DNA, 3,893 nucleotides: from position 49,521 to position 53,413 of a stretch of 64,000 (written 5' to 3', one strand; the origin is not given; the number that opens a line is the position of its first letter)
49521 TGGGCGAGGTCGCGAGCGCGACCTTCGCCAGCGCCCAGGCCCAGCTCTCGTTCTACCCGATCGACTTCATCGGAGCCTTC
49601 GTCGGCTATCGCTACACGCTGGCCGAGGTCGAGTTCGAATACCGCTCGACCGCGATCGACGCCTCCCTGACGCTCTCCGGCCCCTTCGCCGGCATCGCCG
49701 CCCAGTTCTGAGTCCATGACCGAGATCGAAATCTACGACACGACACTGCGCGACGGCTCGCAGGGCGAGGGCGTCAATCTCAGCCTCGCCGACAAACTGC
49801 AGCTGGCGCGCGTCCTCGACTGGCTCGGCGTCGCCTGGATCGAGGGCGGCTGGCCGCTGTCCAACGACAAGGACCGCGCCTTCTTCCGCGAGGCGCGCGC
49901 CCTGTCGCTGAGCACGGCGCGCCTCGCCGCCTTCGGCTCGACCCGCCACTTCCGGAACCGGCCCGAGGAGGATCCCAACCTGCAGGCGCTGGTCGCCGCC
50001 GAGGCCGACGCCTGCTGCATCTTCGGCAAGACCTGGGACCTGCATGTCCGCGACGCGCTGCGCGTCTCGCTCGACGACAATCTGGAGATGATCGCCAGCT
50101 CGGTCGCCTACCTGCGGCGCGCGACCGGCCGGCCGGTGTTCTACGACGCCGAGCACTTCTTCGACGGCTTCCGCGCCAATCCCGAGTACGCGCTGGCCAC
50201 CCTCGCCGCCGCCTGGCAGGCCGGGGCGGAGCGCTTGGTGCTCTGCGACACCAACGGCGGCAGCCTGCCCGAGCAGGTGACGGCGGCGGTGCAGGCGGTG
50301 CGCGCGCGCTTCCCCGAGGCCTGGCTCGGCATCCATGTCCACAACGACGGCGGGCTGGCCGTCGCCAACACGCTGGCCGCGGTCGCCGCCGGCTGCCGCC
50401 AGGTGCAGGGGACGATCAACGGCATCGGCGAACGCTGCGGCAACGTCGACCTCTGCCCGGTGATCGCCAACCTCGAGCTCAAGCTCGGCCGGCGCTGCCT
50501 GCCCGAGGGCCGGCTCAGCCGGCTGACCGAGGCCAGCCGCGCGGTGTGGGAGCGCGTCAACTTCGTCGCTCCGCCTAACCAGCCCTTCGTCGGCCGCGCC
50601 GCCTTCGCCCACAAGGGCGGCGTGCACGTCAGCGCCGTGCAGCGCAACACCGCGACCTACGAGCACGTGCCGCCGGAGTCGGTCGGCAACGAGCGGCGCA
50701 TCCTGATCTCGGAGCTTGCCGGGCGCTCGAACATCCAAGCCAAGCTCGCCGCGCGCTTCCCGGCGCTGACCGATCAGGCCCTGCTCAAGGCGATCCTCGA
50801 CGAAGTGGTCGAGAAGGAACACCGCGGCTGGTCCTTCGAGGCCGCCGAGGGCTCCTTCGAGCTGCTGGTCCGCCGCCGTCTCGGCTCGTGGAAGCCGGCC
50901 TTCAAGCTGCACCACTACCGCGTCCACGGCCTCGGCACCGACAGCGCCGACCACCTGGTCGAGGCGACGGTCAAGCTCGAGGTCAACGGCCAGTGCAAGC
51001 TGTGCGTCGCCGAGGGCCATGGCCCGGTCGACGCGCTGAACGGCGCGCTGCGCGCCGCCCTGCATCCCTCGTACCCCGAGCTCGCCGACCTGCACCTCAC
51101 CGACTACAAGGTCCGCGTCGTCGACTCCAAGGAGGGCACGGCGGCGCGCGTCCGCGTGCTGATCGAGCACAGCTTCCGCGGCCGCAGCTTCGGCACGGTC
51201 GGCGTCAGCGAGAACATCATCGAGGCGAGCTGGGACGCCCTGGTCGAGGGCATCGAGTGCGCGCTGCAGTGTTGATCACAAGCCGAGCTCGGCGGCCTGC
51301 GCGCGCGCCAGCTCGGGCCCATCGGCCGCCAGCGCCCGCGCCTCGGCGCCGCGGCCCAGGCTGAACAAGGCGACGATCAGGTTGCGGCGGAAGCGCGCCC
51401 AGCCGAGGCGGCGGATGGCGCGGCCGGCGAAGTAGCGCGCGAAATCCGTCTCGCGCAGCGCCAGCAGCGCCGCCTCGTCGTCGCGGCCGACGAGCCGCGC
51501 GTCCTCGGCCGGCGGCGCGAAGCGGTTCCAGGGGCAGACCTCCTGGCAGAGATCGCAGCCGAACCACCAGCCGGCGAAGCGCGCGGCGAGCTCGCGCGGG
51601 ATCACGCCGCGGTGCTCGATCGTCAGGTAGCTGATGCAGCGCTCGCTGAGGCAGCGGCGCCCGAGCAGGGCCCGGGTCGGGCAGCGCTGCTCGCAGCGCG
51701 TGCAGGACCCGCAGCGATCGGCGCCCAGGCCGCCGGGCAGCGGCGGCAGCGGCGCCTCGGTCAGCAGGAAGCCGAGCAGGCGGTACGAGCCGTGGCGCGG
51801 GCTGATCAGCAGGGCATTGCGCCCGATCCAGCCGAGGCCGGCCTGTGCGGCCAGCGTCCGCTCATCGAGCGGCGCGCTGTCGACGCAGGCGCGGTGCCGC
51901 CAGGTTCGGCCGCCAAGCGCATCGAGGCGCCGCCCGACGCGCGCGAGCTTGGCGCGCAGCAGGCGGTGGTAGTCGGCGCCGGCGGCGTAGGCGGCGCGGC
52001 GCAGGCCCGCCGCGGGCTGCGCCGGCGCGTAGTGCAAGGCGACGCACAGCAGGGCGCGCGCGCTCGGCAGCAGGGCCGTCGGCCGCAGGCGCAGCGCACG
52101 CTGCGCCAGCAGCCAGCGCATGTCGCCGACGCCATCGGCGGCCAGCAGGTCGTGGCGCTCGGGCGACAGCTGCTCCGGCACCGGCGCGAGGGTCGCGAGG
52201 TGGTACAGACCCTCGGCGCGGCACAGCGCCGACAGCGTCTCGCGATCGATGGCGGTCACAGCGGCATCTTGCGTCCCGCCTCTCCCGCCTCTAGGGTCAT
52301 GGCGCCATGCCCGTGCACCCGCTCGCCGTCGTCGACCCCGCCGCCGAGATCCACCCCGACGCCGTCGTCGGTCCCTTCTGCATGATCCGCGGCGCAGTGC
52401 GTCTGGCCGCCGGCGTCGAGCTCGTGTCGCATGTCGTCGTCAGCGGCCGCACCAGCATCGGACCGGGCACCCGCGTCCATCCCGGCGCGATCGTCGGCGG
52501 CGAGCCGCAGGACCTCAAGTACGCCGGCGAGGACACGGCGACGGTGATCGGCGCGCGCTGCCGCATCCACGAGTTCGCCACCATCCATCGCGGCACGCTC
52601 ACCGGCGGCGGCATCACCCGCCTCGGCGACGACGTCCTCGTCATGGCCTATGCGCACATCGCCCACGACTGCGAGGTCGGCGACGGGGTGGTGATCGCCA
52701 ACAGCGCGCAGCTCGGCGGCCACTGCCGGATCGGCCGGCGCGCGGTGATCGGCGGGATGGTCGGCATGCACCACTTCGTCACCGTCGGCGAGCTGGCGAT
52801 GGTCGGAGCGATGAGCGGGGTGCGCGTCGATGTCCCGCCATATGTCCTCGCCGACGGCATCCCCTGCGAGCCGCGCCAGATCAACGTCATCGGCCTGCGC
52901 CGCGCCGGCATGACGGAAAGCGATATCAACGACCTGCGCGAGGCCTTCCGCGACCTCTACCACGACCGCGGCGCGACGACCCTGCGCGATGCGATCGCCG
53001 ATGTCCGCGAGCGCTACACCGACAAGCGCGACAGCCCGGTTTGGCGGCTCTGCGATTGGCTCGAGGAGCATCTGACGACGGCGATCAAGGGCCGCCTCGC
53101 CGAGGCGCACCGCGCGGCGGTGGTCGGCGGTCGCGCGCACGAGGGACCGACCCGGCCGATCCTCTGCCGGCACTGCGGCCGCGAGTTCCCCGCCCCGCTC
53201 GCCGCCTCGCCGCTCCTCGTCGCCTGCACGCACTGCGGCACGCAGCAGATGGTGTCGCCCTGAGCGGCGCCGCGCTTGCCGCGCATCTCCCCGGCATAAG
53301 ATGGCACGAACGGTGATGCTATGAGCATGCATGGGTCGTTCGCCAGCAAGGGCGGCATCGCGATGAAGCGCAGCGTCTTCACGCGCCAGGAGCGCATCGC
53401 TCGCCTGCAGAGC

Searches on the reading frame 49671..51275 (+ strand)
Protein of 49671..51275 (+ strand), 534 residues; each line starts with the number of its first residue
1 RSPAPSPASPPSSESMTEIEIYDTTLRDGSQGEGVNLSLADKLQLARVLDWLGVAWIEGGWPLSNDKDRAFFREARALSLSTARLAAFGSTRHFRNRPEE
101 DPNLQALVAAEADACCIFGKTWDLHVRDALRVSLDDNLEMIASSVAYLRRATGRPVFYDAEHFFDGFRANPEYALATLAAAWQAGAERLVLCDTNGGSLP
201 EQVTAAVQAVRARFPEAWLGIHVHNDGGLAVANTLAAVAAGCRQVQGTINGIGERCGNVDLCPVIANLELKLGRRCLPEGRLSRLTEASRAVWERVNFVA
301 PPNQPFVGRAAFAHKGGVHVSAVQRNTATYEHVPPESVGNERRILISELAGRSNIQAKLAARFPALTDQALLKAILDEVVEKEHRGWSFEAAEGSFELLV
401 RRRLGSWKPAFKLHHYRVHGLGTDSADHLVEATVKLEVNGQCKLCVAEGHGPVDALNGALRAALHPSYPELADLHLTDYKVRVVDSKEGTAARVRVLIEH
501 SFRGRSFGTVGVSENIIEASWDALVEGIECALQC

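Call 19: search_protein_families(library=pfam, proteins=[window:49671-51275:+], max_evalue=0.0001)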
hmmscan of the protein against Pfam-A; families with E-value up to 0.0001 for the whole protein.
window:49671-51275:+ (534 aa): 3 families
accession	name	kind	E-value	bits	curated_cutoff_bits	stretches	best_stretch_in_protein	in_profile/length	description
PF00682.25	HMGL-like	-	2.7e-47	161.8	29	1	19-290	2-258/260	HMGL-like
PF08502.15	LeuA_dimer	-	2e-24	86.4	24.9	1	392-529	3-128/131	LeuA allosteric (dimerisation) domain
PF22617.1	HCS_D2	-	2.1e-13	50.9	27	1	307-371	2-67/82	Homocitrate synthase post-HMGL domain-like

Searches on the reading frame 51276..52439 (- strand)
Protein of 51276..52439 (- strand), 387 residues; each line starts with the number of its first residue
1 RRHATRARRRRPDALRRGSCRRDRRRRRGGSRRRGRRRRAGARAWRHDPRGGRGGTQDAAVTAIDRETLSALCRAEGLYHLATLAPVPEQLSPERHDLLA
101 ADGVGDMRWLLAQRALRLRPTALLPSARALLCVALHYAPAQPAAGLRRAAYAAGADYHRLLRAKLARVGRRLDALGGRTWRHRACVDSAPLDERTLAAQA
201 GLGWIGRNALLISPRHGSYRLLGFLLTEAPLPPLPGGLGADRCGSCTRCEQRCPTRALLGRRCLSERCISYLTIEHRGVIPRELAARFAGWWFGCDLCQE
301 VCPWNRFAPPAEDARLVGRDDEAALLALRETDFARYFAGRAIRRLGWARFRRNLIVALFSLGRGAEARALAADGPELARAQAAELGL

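Call 47: search_protein_families(library=pfam, proteins=[window:51276-52439:-], max_evalue=0.0001)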
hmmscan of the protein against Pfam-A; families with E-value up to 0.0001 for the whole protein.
window:51276-52439:- (387 aa): 5 families
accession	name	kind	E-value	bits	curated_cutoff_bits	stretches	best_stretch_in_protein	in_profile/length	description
PF13484.11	Fer4_16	-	7.6e-19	68.7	30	1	242-305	1-66/66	4Fe-4S double cluster binding domain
PF08331.15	QueG_DUF1730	-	1.2e-13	51.2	25.1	1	117-188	1-77/77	Epoxyqueuosine reductase QueG, DUF1730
PF12838.12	Fer4_7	-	1.9e-06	28.6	27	0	239-257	34-52/52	4Fe-4S dicluster domain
PF00037.32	Fer4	-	6.4e-05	23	21.1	0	241-258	6-23/24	4Fe-4S binding domain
PF13187.11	Fer4_9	-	6.8e-05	23.3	27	0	241-257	35-51/52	4Fe-4S dicluster domain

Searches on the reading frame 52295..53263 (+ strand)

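Call 47: search_protein_families(library=pfam, proteins=[window:52295-53263:+], max_evalue=0.0001)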
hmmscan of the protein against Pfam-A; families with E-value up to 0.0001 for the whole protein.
window:52295-53263:+ (322 aa): 3 families
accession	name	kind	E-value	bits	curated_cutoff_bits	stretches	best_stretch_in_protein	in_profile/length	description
PF00132.30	Hexapep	-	2.6e-26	90.6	27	1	108-142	2-36/36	Bacterial transferase hexapeptide (six repeats)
PF13720.11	Acetyltransf_11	-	2.6e-17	63.4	24.5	1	179-245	1-65/82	Udp N-acetylglucosamine O-acyltransferase; Domain 2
PF25084.1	LbH_EIF2B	-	2.1e-06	28.1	54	0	82-157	21-98/105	EIF2B subunit epsilon LbH domain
